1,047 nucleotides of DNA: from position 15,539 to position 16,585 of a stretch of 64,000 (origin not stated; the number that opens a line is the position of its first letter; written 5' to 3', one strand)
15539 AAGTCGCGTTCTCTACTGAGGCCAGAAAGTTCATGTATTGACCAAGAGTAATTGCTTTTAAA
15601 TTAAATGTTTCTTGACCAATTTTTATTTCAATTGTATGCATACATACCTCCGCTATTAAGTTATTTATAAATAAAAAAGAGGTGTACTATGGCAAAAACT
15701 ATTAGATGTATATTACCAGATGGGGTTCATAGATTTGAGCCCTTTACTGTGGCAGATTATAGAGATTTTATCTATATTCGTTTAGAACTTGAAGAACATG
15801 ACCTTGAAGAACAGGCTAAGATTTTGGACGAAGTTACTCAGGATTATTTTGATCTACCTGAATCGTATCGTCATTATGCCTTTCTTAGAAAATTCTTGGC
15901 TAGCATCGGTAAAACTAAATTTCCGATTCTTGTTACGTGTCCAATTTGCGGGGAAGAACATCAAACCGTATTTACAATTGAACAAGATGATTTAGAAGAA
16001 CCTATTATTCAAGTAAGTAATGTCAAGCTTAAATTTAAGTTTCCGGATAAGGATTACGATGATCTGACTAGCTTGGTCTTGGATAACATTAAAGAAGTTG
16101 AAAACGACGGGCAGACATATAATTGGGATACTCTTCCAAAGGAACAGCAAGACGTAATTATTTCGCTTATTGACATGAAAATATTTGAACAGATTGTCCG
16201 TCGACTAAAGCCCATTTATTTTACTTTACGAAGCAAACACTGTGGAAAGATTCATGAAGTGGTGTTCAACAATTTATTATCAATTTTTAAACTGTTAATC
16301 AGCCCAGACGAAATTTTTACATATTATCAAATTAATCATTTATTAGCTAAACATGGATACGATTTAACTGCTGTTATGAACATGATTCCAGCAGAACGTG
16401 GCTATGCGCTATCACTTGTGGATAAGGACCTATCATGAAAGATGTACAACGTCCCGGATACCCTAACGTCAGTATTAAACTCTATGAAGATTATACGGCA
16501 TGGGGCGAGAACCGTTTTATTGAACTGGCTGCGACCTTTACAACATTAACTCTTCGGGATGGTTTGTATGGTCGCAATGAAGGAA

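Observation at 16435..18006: Baseplate hub protein gp27 fused to a C-terminal CHAP/NlpC-P60-like peptidoglycan peptidase domain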

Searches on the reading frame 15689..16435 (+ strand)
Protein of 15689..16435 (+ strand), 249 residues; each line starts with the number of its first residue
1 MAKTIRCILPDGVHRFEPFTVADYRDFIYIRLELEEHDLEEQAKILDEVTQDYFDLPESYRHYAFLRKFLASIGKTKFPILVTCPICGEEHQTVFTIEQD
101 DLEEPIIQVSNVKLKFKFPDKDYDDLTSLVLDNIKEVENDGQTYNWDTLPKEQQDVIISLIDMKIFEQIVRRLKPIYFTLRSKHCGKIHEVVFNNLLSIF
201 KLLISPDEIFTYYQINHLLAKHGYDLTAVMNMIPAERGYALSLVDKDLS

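Call 3: search_protein_families(library=pfam, proteins=[window:15689-16435:+], max_evalue=1)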
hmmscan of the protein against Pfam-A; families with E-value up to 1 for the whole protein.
window:15689-16435:+ (249 aa): 2 families
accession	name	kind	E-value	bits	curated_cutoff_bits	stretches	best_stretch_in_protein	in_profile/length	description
PF12322.14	T4_baseplate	-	1.1e-47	163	24.5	1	1-201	1-219/219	T4 bacteriophage base plate protein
PF23768.1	DUF7167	-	0.16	12.6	24.4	0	22-54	14-47/60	Domain of unknown function (DUF7167)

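Call 4: search_protein_families(library=phrogs, proteins=[window:15689-16435:+], max_evalue=0.01)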
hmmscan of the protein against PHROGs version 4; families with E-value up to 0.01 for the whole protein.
window:15689-16435:+ (249 aa): 2 families
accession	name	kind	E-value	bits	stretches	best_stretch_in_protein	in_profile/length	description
phrog_150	-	tail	1.5e-69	235.5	1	3-248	13-280/282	baseplate hub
phrog_634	-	tail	1.9e-17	64.6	1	146-248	2-105/121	baseplate hub assembly catalyst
